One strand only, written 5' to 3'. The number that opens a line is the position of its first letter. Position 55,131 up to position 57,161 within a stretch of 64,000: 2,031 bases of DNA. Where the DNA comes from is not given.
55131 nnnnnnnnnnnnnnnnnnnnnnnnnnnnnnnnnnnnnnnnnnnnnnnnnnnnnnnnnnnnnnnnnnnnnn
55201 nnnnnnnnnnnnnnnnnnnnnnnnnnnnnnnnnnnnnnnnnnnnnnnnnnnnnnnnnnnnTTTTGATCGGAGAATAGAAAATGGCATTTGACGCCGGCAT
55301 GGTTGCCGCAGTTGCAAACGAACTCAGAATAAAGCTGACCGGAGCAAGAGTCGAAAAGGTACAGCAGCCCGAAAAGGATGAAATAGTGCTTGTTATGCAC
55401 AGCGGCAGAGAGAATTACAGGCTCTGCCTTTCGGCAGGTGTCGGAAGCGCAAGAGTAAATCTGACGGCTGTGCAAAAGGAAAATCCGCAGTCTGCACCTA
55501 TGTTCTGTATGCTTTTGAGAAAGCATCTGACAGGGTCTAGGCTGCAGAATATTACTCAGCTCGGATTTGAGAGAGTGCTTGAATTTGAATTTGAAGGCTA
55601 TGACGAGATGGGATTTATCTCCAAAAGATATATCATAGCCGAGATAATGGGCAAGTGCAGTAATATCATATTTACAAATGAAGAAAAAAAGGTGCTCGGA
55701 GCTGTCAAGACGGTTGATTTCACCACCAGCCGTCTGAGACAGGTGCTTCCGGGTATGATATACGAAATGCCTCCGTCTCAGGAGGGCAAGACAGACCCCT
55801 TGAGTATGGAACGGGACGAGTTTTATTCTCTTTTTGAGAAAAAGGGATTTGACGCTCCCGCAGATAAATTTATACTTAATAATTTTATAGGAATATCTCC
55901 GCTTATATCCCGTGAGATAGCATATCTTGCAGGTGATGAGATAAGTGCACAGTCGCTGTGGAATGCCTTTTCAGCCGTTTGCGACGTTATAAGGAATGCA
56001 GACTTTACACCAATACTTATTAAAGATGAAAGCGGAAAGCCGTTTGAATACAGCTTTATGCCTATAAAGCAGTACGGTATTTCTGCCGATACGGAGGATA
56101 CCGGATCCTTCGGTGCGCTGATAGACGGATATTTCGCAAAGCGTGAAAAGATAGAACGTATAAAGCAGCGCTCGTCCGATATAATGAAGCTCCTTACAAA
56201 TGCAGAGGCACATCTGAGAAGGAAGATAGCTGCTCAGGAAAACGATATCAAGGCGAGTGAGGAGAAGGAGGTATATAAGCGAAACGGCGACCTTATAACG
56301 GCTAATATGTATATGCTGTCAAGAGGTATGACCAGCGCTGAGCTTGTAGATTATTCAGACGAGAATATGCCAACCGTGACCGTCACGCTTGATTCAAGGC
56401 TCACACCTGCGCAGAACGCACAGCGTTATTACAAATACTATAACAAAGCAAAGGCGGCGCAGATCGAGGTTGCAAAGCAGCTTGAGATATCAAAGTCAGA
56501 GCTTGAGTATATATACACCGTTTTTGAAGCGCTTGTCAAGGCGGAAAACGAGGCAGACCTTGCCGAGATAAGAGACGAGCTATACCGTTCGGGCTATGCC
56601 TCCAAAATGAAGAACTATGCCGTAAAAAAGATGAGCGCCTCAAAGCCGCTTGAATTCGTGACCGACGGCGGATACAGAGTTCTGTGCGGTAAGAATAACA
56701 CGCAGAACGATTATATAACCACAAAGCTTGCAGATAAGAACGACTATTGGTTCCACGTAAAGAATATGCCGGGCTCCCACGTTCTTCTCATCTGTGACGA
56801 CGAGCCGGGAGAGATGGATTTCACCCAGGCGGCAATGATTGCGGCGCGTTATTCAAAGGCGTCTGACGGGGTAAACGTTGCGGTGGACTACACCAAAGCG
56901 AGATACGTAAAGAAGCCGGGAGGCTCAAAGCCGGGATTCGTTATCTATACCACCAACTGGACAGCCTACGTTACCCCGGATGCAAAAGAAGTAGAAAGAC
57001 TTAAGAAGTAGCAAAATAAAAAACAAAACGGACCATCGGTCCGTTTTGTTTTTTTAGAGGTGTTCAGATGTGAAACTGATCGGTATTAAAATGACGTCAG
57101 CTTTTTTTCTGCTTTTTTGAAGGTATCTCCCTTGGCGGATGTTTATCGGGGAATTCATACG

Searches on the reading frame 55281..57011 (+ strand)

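Call 29: search_protein_families(library=pfam, proteins=[window:55281-57011:+], max_evalue=0.0001)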
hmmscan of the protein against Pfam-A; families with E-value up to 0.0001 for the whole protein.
window:55281-57011:+ (576 aa): 3 families
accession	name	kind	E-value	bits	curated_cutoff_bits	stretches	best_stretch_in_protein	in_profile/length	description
PF05833.16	NFACT_N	-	2e-129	432.8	31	1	5-450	2-453/456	NFACT N-terminal and middle domains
PF05670.18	NFACT-R_1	-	1.2e-11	45.6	29.8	1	457-548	3-98/112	NFACT protein RNA binding domain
PF18297.6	NFACT-R_2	-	1.3e-10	41.7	26.9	1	459-541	4-83/104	NFACT protein RNA binding domain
